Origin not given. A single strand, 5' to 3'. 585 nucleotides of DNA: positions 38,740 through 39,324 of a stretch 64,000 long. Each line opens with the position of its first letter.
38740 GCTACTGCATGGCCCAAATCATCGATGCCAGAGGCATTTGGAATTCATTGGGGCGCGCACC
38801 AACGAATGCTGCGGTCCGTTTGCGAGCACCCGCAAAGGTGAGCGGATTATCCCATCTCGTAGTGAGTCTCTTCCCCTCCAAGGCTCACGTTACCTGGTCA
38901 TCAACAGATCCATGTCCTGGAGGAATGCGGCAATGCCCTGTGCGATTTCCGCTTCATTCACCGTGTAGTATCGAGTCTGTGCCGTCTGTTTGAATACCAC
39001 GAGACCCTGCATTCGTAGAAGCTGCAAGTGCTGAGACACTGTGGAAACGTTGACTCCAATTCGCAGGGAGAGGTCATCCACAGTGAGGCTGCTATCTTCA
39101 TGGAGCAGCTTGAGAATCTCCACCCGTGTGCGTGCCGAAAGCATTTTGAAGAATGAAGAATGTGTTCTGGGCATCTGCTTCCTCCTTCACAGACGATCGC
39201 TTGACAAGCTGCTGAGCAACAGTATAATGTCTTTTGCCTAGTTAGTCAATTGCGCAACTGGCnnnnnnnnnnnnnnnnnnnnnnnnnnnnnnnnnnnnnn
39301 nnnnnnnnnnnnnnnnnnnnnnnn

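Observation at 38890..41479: ArsR regulator, perfect sigma70 promoter, tandem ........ palindromes, zinc-ribbon mini-protein and a large DUF4384/PEGA/PKD secreted protein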

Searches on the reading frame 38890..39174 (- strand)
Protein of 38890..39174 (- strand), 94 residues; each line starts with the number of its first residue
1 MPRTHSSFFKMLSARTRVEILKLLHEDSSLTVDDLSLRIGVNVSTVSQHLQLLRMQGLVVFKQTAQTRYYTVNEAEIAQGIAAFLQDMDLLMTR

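Call 6: search_protein_families(library=pfam, proteins=[window:38890-39174:-], max_evalue=0.01)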
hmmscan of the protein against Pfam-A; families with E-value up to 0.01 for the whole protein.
window:38890-39174:- (94 aa): 22 families
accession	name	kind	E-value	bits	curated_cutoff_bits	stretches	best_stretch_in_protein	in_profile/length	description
PF01022.26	HTH_5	-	9.5e-12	45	22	1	16-59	3-45/47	Bacterial regulatory protein, arsR family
PF13412.12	HTH_24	-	1.6e-08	34.4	21.9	1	15-59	3-47/48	Winged helix-turn-helix DNA-binding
PF12840.13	HTH_20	-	3.6e-08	33.7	27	1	12-59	1-48/51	Helix-turn-helix domain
PF25212.1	HVO_A0114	-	1.9e-06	28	27.6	1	6-68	14-75/84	HVO_A0114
PF08279.18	HTH_11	-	4.7e-06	26.8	25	1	19-61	4-47/55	HTH domain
PF01325.25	Fe_dep_repress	-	2.5e-05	24.8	26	1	20-63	13-56/60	Iron dependent repressor, N-terminal DNA binding domain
PF09339.16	HTH_IclR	-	2.5e-05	24.4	22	1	19-60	7-49/52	IclR helix-turn-helix domain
PF01047.28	MarR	-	3.8e-05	23.9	24.6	1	15-63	3-51/59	MarR family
PF12802.13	MarR_2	-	0.00016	22.2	27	1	24-64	14-55/61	MarR family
PF01978.25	TrmB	-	0.00023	21.4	25.6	1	22-73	16-66/68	Sugar-specific transcriptional regulator TrmB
PF13601.12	HTH_34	-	0.00069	20.2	27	1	17-92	2-77/80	Winged helix DNA-binding domain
PF17782.7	DprA_WH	-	0.00071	20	22.9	1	17-59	14-55/61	DprA winged helix domain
PF21476.4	PF0610-like_N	-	0.0012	19.5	33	1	16-51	2-36/50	PF0610-like, N-terminal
PF08100.18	Dimerisation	-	0.0016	18.7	25.6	1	8-73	18-84/93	O-methyltransferase dimerisation domain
PF24038.1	DUF7347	-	0.0023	18.6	27.6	1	7-54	3-53/77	Domain of unknown function (DUF7347)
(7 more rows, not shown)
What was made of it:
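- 38890..39174 (-): ArsR/SmtB-family winged-helix regulator, 94 aa, with no Cys and no canonical metal site. Pfam HTH_5 at 9.5e-12 (call 6).
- Checked: The ArsR-family ORF lies at 38890-39174 (-), 94 aa. It matches Pfam HTH_5 at 9.5e-12 (call 6).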

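Call 8: find_homologous_proteins(query=window:38890-39174:-)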
Query window:38890-39174:- (94 aa): 116 proteins with E <= 0.001 among 120 candidates.
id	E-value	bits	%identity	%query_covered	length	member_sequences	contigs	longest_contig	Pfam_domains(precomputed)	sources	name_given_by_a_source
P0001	8.8e-44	164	100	89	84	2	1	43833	PF12840.14,PF13412.13,PF08279.19,PF25212.3,PF01022.27,PF01325.26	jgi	-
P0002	5.7e-34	133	72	98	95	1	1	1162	PF08279.19,PF25212.3,PF13384.13,PF01022.27,PF09339.17,PF12802.14,PF25213.2,PF01047.29,PF12840.14,PF13412.13,PF08220.19,PF13545.13,PF08100.19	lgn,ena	-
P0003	1.3e-33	132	73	96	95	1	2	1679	PF08279.19,PF25212.3,PF13384.13,PF01022.27,PF09339.17,PF12802.14,PF25213.2,PF01047.29,PF12840.14,PF13412.13,PF08220.19,PF13545.13,PF08100.19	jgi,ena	-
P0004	2.3e-33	131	70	100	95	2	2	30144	PF08279.19,PF25212.3,PF13384.13,PF01022.27,PF09339.17,PF12802.14,PF25213.2,PF01047.29,PF12840.14,PF13412.13,PF08220.19,PF13545.13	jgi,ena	-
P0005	2.3e-33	131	73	96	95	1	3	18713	PF08279.19,PF25212.3,PF13384.13,PF01022.27,PF09339.17,PF12802.14,PF08281.19,PF25213.2,PF01047.29,PF12840.14,PF13412.13,PF13545.13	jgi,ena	-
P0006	3.5e-33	131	72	96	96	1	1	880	PF08279.19,PF25212.3,PF13384.13,PF01022.27,PF09339.17,PF12802.14,PF25213.2,PF01047.29,PF12840.14,PF13412.13,PF08220.19,PF13545.13,PF08100.19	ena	-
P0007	5.2e-33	130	72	96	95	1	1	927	PF08279.19,PF25212.3,PF13384.13,PF01022.27,PF09339.17,PF12802.14,PF25213.2,PF01047.29,PF12840.14,PF13412.13,PF08220.19,PF13545.13,PF08100.19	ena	-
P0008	5.7e-33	130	69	100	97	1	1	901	PF01047.29,PF12840.14,PF13412.13,PF08279.19,PF13384.13,PF01022.27,PF09339.17,PF12802.14,PF13545.13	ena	-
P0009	6.1e-33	130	71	96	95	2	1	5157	PF01047.29,PF12840.14,PF13412.13,PF08279.19,PF13384.13,PF01022.27,PF09339.17,PF12802.14,PF08220.19,PF13545.13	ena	-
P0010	6.4e-33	130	71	96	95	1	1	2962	PF01047.29,PF12840.14,PF13412.13,PF08279.19,PF25212.3,PF01022.27,PF09339.17,PF12802.14,PF08220.19,PF13545.13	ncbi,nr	ncbi:metalloregulator ArsR/SmtB family transcription factor [Candidatus Bipolaricaulota bacterium]|n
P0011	1.0e-32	129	71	96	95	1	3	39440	PF01047.29,PF12840.14,PF13412.13,PF08279.19,PF13384.13,PF01022.27,PF09339.17,PF12802.14,PF08220.19,PF13545.13,PF25213.2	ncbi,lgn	-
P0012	1.4e-32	129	71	96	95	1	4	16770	PF01047.29,PF12840.14,PF13412.13,PF08279.19,PF25212.3,PF13384.13,PF01022.27,PF09339.17,PF12802.14,PF08220.19,PF13545.13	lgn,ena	-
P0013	1.8e-32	129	70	96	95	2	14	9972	PF08279.19,PF25212.3,PF13384.13,PF01022.27,PF09339.17,PF12802.14,PF25213.2,PF01047.29,PF12840.14,PF13412.13,PF08220.19,PF13545.13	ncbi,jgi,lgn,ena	jgi:DNA-binding transcriptional ArsR family regulator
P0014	1.9e-32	128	70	96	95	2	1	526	PF08279.19,PF25212.3,PF13384.13,PF01022.27,PF09339.17,PF06224.19,PF12802.14,PF01047.29,PF12840.14,PF13412.13,PF08220.19,PF13545.13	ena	-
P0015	2.6e-32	128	70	96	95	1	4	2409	PF08279.19,PF25212.3,PF13384.13,PF01978.26,PF01022.27,PF09339.17,PF12802.14,PF25213.2,PF01047.29,PF12840.14,PF13412.13,PF08220.19,PF13545.13,PF08100.19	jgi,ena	-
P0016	3.0e-32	128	71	96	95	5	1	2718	PF01047.29,PF12840.14,PF13412.13,PF08279.19,PF25212.3,PF13384.13,PF01022.27,PF09339.17,PF12802.14,PF08220.19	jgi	jgi:DNA-binding transcriptional ArsR family regulator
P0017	3.3e-32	128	70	96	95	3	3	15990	PF01047.29,PF12840.14,PF13412.13,PF08279.19,PF25212.3,PF13384.13,PF01022.27,PF09339.17,PF12802.14,PF08220.19,PF13545.13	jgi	-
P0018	3.5e-32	128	70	96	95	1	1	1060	PF08279.19,PF25212.3,PF13384.13,PF01022.27,PF09339.17,PF12802.14,PF25213.2,PF01047.29,PF12840.14,PF13412.13,PF08220.19,PF13545.13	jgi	-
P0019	3.5e-32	128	70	96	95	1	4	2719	PF01047.29,PF12840.14,PF13412.13,PF08279.19,PF25212.3,PF13384.13,PF01022.27,PF09339.17,PF12802.14,PF08220.19,PF13545.13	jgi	-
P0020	3.6e-32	128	73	94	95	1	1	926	PF08279.19,PF13384.13,PF01022.27,PF09339.17,PF12802.14,PF08281.19,PF25213.2,PF01047.29,PF12840.14,PF13412.13,PF13545.13,PF13560.13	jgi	-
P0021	4.8e-32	127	70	96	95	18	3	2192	PF08279.19,PF25212.3,PF13384.13,PF01022.27,PF09339.17,PF12802.14,PF25213.2,PF01047.29,PF12840.14,PF13412.13,PF08220.19,PF13545.13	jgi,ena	-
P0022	5.0e-32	127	70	94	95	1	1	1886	PF08279.19,PF25212.3,PF13384.13,PF01022.27,PF09339.17,PF12802.14,PF08281.19,PF25213.2,PF01047.29,PF12840.14,PF13412.13,PF13545.13,PF13560.13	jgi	jgi:DNA-binding transcriptional ArsR family regulator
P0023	6.9e-32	127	69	96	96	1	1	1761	PF01047.29,PF12840.14,PF13412.13,PF08279.19,PF13384.13,PF01022.27,PF09339.17,PF12802.14,PF08220.19,PF13545.13,PF25213.2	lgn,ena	-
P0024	1.1e-31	126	70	94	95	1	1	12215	PF01047.29,PF12840.14,PF13412.13,PF08279.19,PF25212.3,PF01022.27,PF12802.14,PF13545.13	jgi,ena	jgi:DNA-binding transcriptional ArsR family regulator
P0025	1.2e-31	126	69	96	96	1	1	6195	PF01047.29,PF12840.14,PF13412.13,PF08279.19,PF25212.3,PF01022.27,PF09339.17,PF12802.14,PF08220.19,PF13545.13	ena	-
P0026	1.3e-31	126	69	96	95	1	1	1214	PF08279.19,PF25212.3,PF13384.13,PF01022.27,PF09339.17,PF12802.14,PF25213.2,PF01047.29,PF12840.14,PF13412.13,PF08220.19,PF13545.13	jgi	jgi:DNA-binding transcriptional ArsR family regulator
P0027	1.7e-31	125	69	96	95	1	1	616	PF08279.19,PF25212.3,PF13384.13,PF01022.27,PF09339.17,PF12802.14,PF25213.2,PF01047.29,PF12840.14,PF13412.13,PF08220.19,PF13545.13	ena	-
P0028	2.7e-31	125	67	98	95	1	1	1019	PF01047.29,PF12840.14,PF13412.13,PF08279.19,PF25212.3,PF01022.27,PF09339.17,PF12802.14,PF08220.19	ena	-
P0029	3.1e-31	125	68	96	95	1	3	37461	PF01047.29,PF12840.14,PF13412.13,PF08279.19,PF25212.3,PF13384.13,PF01022.27,PF09339.17,PF12802.14,PF13545.13,PF25213.2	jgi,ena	-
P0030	4.7e-31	124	69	96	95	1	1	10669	PF01047.29,PF12840.14,PF13412.13,PF08279.19,PF25212.3,PF13384.13,PF01022.27,PF09339.17,PF12802.14,PF08220.19,PF13545.13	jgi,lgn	jgi:DNA-binding transcriptional ArsR family regulator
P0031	5.4e-31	124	68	96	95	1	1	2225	PF01047.29,PF12840.14,PF13412.13,PF08279.19,PF25212.3,PF13384.13,PF01022.27,PF09339.17,PF12802.14,PF08220.19,PF13545.13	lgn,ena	-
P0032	6.3e-31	124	68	96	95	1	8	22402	PF01047.29,PF12840.14,PF13412.13,PF08279.19,PF25212.3,PF13384.13,PF01022.27,PF09339.17,PF12802.14,PF08220.19,PF13545.13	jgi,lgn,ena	-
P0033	7.1e-31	123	67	96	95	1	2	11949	PF01047.29,PF12840.14,PF13412.13,PF08279.19,PF25212.3,PF13384.13,PF01022.27,PF09339.17,PF12802.14,PF08220.19,PF13545.13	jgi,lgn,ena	-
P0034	8.0e-31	123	64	100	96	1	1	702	PF01047.29,PF12840.14,PF13412.13,PF08279.19,PF13384.13,PF01022.27,PF12802.14,PF08220.19,PF13545.13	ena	-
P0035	1.1e-30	123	69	94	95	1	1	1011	PF08279.19,PF25212.3,PF13384.13,PF01022.27,PF09339.17,PF12802.14,PF25213.2,PF01047.29,PF12840.14,PF13412.13,PF08220.19,PF13545.13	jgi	jgi:DNA-binding transcriptional ArsR family regulator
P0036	1.3e-30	123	67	96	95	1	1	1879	PF01047.29,PF12840.14,PF13412.13,PF08279.19,PF25212.3,PF13384.13,PF01022.27,PF09339.17,PF12802.14,PF08220.19,PF13545.13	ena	-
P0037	1.3e-30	123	68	96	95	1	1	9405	PF01047.29,PF12840.14,PF13412.13,PF08279.19,PF25212.3,PF01022.27,PF09339.17,PF12802.14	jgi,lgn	-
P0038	1.7e-30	122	67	96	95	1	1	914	PF01047.29,PF12840.14,PF13412.13,PF08279.19,PF13384.13,PF01022.27,PF09339.17,PF12802.14,PF08220.19,PF13545.13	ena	-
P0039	1.8e-30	122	64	100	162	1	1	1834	PF08279.19,PF25212.3,PF01022.27,PF09339.17,PF12802.14,PF25213.2,PF01047.29,PF12840.14,PF13412.13,PF08220.19,PF13545.13,PF08100.19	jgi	-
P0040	2.3e-30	122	68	96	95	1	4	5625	PF01047.29,PF12840.14,PF13412.13,PF08279.19,PF13384.13,PF01022.27,PF09339.17,PF12802.14,PF13545.13,PF08100.19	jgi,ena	-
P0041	2.5e-30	122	68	96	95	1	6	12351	PF01047.29,PF12840.14,PF13412.13,PF08279.19,PF01022.27,PF12802.14,PF13545.13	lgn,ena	-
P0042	2.6e-30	122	67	96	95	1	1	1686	PF01047.29,PF12840.14,PF13412.13,PF08279.19,PF25212.3,PF13384.13,PF01022.27,PF09339.17,PF12802.14,PF08220.19,PF13545.13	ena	-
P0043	2.6e-30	122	67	96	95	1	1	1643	PF01047.29,PF12840.14,PF13412.13,PF08279.19,PF25212.3,PF13384.13,PF01022.27,PF09339.17,PF12802.14,PF08220.19,PF13545.13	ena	-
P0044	3.1e-30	121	68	96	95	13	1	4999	PF01047.29,PF12840.14,PF13412.13,PF08279.19,PF01022.27,PF09339.17,PF12802.14,PF08220.19,PF13545.13,PF08100.19,PF25213.2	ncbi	-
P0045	3.2e-30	121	69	94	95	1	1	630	PF01047.29,PF12840.14,PF13412.13,PF08279.19,PF25212.3,PF01022.27,PF12802.14,PF13545.13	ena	-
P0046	3.8e-30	121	64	98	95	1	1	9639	PF01047.29,PF12840.14,PF13412.13,PF08279.19,PF25212.3,PF13384.13,PF01022.27,PF09339.17,PF12802.14,PF13545.13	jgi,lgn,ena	-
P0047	4.4e-30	121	68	96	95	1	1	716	PF01047.29,PF12840.14,PF13412.13,PF08279.19,PF25212.3,PF13384.13,PF01022.27,PF09339.17,PF12802.14,PF08220.19,PF13545.13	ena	-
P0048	4.5e-30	121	66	96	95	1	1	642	PF01047.29,PF12840.14,PF13412.13,PF08279.19,PF25212.3,PF01022.27,PF09339.17,PF12802.14,PF08220.19,PF13545.13,PF25213.2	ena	-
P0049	4.8e-30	121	68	94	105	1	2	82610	PF01047.29,PF12840.14,PF13412.13,PF01022.27,PF09339.17,PF12802.14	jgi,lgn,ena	-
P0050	4.8e-30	121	66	96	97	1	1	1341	PF01047.29,PF12840.14,PF13412.13,PF08279.19,PF25212.3,PF01022.27,PF09339.17,PF12802.14,PF08220.19,PF13545.13,PF25213.2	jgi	jgi:DNA-binding transcriptional ArsR family regulator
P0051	4.9e-30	121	68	96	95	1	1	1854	PF01047.29,PF12840.14,PF13412.13,PF08279.19,PF25212.3,PF01022.27,PF09339.17,PF12802.14,PF08281.19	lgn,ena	-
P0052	5.4e-30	121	66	96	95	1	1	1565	PF01047.29,PF12840.14,PF13412.13,PF08279.19,PF25212.3,PF01022.27,PF09339.17,PF12802.14,PF08220.19,PF13545.13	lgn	-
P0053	6.2e-30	120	66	96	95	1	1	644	PF01047.29,PF12840.14,PF13412.13,PF08279.19,PF25212.3,PF01022.27,PF09339.17,PF12802.14,PF08220.19,PF13545.13,PF25213.2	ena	-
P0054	6.4e-30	120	67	96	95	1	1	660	PF01047.29,PF12840.14,PF13412.13,PF08279.19,PF25212.3,PF13384.13,PF01978.26,PF01022.27,PF09339.17,PF12802.14,PF13545.13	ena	-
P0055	6.8e-30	120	66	96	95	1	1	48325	PF01047.29,PF12840.14,PF13412.13,PF08279.19,PF25212.3,PF01022.27,PF09339.17,PF12802.14,PF08220.19,PF13545.13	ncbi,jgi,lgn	-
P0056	8.3e-30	120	64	96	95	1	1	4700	PF01047.29,PF12840.14,PF13412.13,PF08279.19,PF01022.27,PF09339.17,PF12802.14,PF13545.13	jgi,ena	-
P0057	9.3e-30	120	67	96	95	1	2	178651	PF01047.29,PF12840.14,PF13412.13,PF08279.19,PF01022.27,PF12802.14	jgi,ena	-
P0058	9.9e-30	120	64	100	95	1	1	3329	PF01047.29,PF12840.14,PF13412.13,PF08279.19,PF25212.3,PF13384.13,PF01022.27,PF09339.17,PF12802.14,PF08220.19,PF13545.13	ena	-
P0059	1.0e-29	120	63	96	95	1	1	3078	PF24035.2,PF08279.19,PF25212.3,PF13384.13,PF01022.27,PF09339.17,PF12802.14,PF25213.2,PF01047.29,PF12840.14,PF13412.13,PF08220.19,PF13545.13,PF08100.19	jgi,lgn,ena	-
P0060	1.0e-29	120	67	96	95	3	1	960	PF01047.29,PF12840.14,PF13412.13,PF08279.19,PF25212.3,PF01022.27,PF09339.17,PF12802.14,PF08220.19,PF13545.13,PF25213.2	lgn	-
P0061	1.4e-29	119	64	100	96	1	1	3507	PF08279.19,PF25212.3,PF13384.13,PF01022.27,PF09339.17,PF12802.14,PF25213.2,PF01047.29,PF12840.14,PF13412.13,PF08220.19,PF13545.13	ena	-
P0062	1.4e-29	119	66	96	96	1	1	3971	PF01047.29,PF12840.14,PF13412.13,PF08279.19,PF13384.13,PF01022.27,PF09339.17,PF12802.14,PF08220.19,PF13545.13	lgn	-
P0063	1.4e-29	119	68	96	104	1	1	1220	PF01047.29,PF12840.14,PF13412.13,PF08279.19,PF01022.27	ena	-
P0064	1.5e-29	119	64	100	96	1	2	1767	PF08279.19,PF25212.3,PF13384.13,PF01022.27,PF09339.17,PF12802.14,PF25213.2,PF01047.29,PF12840.14,PF13412.13,PF08220.19,PF13545.13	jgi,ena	-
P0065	1.6e-29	119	66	96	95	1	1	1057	PF01047.29,PF12840.14,PF13412.13,PF08279.19,PF25212.3,PF13384.13,PF01022.27,PF09339.17,PF12802.14,PF08220.19,PF13545.13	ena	-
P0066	1.8e-29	119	68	96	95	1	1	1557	PF01047.29,PF12840.14,PF13412.13,PF08279.19,PF01022.27,PF09339.17,PF12802.14,PF08220.19,PF13545.13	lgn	-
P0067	2.1e-29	119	66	96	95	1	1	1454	PF01047.29,PF12840.14,PF13412.13,PF08279.19,PF25212.3,PF01022.27,PF09339.17,PF12802.14,PF13545.13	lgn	-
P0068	2.5e-29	119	64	96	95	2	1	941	PF01047.29,PF12840.14,PF13412.13,PF08279.19,PF25212.3,PF13384.13,PF01022.27,PF09339.17,PF12802.14,PF08220.19,PF13545.13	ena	-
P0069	2.7e-29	118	64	96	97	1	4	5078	PF01047.29,PF12840.14,PF13412.13,PF08279.19,PF25212.3,PF01022.27,PF09339.17,PF12802.14,PF08220.19,PF13545.13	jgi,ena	-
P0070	3.3e-29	118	62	96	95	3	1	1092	PF01047.29,PF12840.14,PF13412.13,PF08279.19,PF25212.3,PF01022.27,PF09339.17,PF12802.14,PF13545.13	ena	-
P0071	3.3e-29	118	64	96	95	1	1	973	PF01047.29,PF12840.14,PF13412.13,PF08279.19,PF25212.3,PF01022.27,PF09339.17,PF12802.14,PF08220.19,PF13545.13,PF25213.2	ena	-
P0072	4.6e-29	118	66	96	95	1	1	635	PF08279.19,PF25212.3,PF01022.27,PF09339.17,PF12802.14,PF25213.2,PF01047.29,PF12840.14,PF13412.13,PF08220.19,PF13545.13,PF08100.19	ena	-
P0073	4.7e-29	118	64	96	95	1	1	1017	PF08279.19,PF25212.3,PF01022.27,PF09339.17,PF12802.14,PF25213.2,PF01047.29,PF12840.14,PF13412.13,PF08220.19,PF13545.13,PF08100.19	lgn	-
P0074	5.6e-29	117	62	100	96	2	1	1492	PF01047.29,PF12840.14,PF13412.13,PF08279.19,PF25212.3,PF13384.13,PF01022.27,PF09339.17,PF12802.14,PF08220.19,PF13545.13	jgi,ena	-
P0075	5.6e-29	117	61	99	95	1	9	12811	PF01047.29,PF12840.14,PF13412.13,PF08279.19,PF25212.3,PF01022.27,PF12802.14,PF08220.19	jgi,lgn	jgi:DNA-binding transcriptional ArsR family regulator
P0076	6.1e-29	117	63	96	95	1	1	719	PF01047.29,PF12840.14,PF13412.13,PF08279.19,PF25212.3,PF01022.27,PF09339.17,PF12802.14,PF08220.19,PF13545.13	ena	-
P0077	7.3e-29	117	64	96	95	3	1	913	PF08279.19,PF25212.3,PF13384.13,PF01022.27,PF09339.17,PF12802.14,PF25213.2,PF01047.29,PF12840.14,PF13412.13,PF08220.19,PF08100.19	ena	-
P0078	8.0e-29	117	66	94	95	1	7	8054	PF01047.29,PF12840.14,PF13412.13,PF08279.19,PF01022.27,PF09339.17,PF12802.14,PF08220.19,PF13545.13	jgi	jgi:ArsR family transcriptional regulator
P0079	8.7e-29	117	64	96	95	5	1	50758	PF01047.29,PF12840.14,PF13412.13,PF08279.19,PF25212.3,PF01022.27,PF09339.17,PF12802.14,PF08220.19,PF13545.13,PF08100.19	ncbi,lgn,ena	-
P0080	9.9e-29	117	66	96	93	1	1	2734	PF01047.29,PF12840.14,PF13412.13,PF08279.19,PF21476.5,PF25212.3,PF01022.27,PF12802.14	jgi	jgi:DNA-binding transcriptional ArsR family regulator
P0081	1.1e-28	116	63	100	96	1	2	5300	PF01047.29,PF12840.14,PF13412.13,PF08279.19,PF25212.3,PF01022.27,PF09339.17,PF12802.14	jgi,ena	-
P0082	1.2e-28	116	64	96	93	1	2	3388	PF01047.29,PF12840.14,PF13412.13,PF08279.19,PF13384.13,PF01978.26,PF01022.27,PF12802.14,PF08220.19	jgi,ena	-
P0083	1.2e-28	116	63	100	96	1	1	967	PF01047.29,PF12840.14,PF13412.13,PF08279.19,PF25212.3,PF01022.27,PF09339.17,PF12802.14,PF13545.13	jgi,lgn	-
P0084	1.3e-28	116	63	96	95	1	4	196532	PF01047.29,PF12840.14,PF13412.13,PF08279.19,PF25212.3,PF01022.27,PF09339.17,PF12802.14,PF08220.19,PF13545.13,PF08100.19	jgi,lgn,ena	-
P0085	1.3e-28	116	65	94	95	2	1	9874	PF08279.19,PF25212.3,PF13384.13,PF01022.27,PF09339.17,PF12802.14,PF25213.2,PF01047.29,PF12840.14,PF13412.13,PF08220.19,PF13545.13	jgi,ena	-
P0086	1.5e-28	116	71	88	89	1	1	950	PF08279.19,PF25212.3,PF13384.13,PF01022.27,PF09339.17,PF12802.14,PF25213.2,PF01047.29,PF12840.14,PF13412.13,PF08220.19,PF13545.13,PF08100.19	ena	-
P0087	1.5e-28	116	63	96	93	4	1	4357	PF01047.29,PF12840.14,PF13412.13,PF08279.19,PF21476.5,PF25212.3,PF13384.13,PF01022.27,PF09339.17,PF12802.14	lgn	-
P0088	2.0e-28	116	64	100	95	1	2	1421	PF08279.19,PF25212.3,PF13384.13,PF01022.27,PF09339.17,PF12802.14,PF25213.2,PF01047.29,PF12840.14,PF13412.13,PF08220.19,PF13545.13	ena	-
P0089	2.4e-28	115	66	96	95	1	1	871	PF08279.19,PF25212.3,PF13384.13,PF01022.27,PF09339.17,PF12802.14,PF25213.2,PF01047.29,PF12840.14,PF13412.13,PF08220.19,PF13545.13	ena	-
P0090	2.4e-28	115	61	99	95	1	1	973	PF01047.29,PF12840.14,PF13412.13,PF08279.19,PF25212.3,PF01022.27,PF09339.17,PF12802.14,PF08220.19,PF13545.13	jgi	jgi:ArsR family transcriptional regulator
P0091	2.7e-28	115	61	99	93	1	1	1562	PF01047.29,PF12840.14,PF13412.13,PF08279.19,PF21476.5,PF25212.3,PF13384.13,PF01022.27,PF09339.17,PF12802.14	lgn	-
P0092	2.8e-28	115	65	99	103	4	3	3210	PF01047.29,PF12840.14,PF13412.13,PF08279.19,PF25212.3,PF13384.13,PF01978.26,PF01022.27,PF12802.14,PF08220.19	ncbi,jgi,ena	jgi:DNA-binding transcriptional ArsR family regulator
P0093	4.1e-28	115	62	100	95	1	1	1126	PF01047.29,PF12840.14,PF13412.13,PF08279.19,PF25212.3,PF01022.27,PF09339.17,PF12802.14,PF08220.19,PF13545.13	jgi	jgi:DNA-binding transcriptional ArsR family regulator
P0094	5.2e-28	114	62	96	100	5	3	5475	PF01047.29,PF12840.14,PF13412.13,PF08279.19,PF01022.27,PF09339.17,PF12802.14,PF08220.19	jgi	jgi:ArsR family transcriptional regulator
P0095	6.7e-28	114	62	96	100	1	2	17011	PF01047.29,PF12840.14,PF13412.13,PF08279.19,PF25212.3,PF01022.27,PF12802.14,PF08220.19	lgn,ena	-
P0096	7.0e-28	114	63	96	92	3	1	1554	PF01047.29,PF12840.14,PF13412.13,PF08279.19,PF01022.27,PF12802.14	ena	-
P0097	7.2e-28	114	62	96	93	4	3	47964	PF01047.29,PF12840.14,PF13412.13,PF08279.19,PF25212.3,PF13384.13,PF01022.27,PF09339.17,PF12802.14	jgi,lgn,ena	-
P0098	8.8e-28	114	62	100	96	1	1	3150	PF01047.29,PF12840.14,PF13412.13,PF08279.19,PF25212.3,PF01022.27,PF09339.17,PF12802.14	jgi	-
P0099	2.3e-27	112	66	88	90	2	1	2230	PF01047.29,PF12840.14,PF13412.13,PF08279.19,PF25212.3,PF01022.27,PF09339.17,PF12802.14,PF08220.19,PF25213.2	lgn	-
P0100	2.6e-27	112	68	89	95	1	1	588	PF01047.29,PF12840.14,PF13412.13,PF08279.19,PF25212.3,PF01022.27,PF09339.17,PF12802.14,PF08220.19,PF08100.19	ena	-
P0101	3.0e-27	112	63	94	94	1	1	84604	PF01047.29,PF13412.13,PF08279.19,PF01022.27,PF12802.14,PF08220.19,PF13545.13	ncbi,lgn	-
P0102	4.5e-27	111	66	96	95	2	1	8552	PF01047.29,PF12840.14,PF13412.13,PF08279.19,PF01022.27,PF12802.14,PF13545.13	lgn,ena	-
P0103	4.5e-27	111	65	94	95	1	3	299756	PF01047.29,PF12840.14,PF13412.13,PF08279.19,PF01022.27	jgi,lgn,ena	-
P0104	5.3e-27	111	66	96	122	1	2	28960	PF01047.29,PF12840.14,PF13412.13,PF08279.19,PF25212.3,PF01022.27,PF09339.17,PF12802.14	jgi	jgi:DNA-binding transcriptional ArsR family regulator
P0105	7.9e-27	111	62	96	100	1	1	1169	PF01047.29,PF12840.14,PF13412.13,PF08279.19,PF25212.3,PF13384.13,PF01022.27,PF09339.17,PF12802.14,PF08220.19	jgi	-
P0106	9.0e-27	110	67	88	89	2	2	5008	PF08279.19,PF25212.3,PF17782.8,PF13384.13,PF01978.26,PF01022.27,PF24033.2,PF09339.17,PF12802.14,PF25213.2,PF01047.29,PF12840.14,PF13412.13,PF08220.19,PF13545.13,PF08100.19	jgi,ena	-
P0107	4.5e-26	108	58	99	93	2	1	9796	PF01047.29,PF12840.14,PF13412.13,PF08279.19,PF01022.27,PF12802.14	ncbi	-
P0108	9.3e-26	107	68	85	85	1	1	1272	PF01047.29,PF12840.14,PF13412.13,PF08279.19,PF13384.13,PF01022.27,PF12802.14,PF08220.19,PF13545.13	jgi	jgi:DNA-binding transcriptional ArsR family regulator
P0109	1.2e-25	107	61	96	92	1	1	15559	PF01047.29,PF12840.14,PF13412.13,PF08279.19,PF25212.3,PF01022.27,PF12802.14,PF25213.2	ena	-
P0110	3.3e-25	105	68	85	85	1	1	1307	PF08279.19,PF25212.3,PF13384.13,PF01022.27,PF09339.17,PF12802.14,PF25213.2,PF01047.29,PF12840.14,PF13412.13,PF08220.19,PF13545.13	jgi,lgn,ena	-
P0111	5.3e-24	102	68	85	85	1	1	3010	PF08279.19,PF21476.5,PF25212.3,PF13384.13,PF01022.27,PF09339.17,PF12802.14,PF01047.29,PF12840.14,PF13412.13,PF08220.19,PF13545.13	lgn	-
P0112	7.9e-24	101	68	79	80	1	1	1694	PF01047.29,PF12840.14,PF13412.13,PF08279.19,PF01022.27,PF09339.17,PF12802.14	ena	-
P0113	5.0e-22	95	63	85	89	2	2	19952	PF08279.19,PF25212.3,PF13384.13,PF01022.27,PF09339.17,PF12802.14,PF08281.19,PF25213.2,PF01047.29,PF12840.14,PF13412.13,PF08220.19,PF13545.13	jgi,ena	-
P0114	3.9e-19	86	53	97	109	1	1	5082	PF01047.29,PF12840.14,PF13412.13,PF08279.19,PF01022.27,PF12802.14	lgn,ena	-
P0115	9.9e-19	85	63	78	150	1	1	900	PF01047.29,PF12840.14,PF13412.13,PF08279.19,PF01022.27,PF09339.17,PF12802.14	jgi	-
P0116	8.5e-13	66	68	60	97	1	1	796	PF01022.27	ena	-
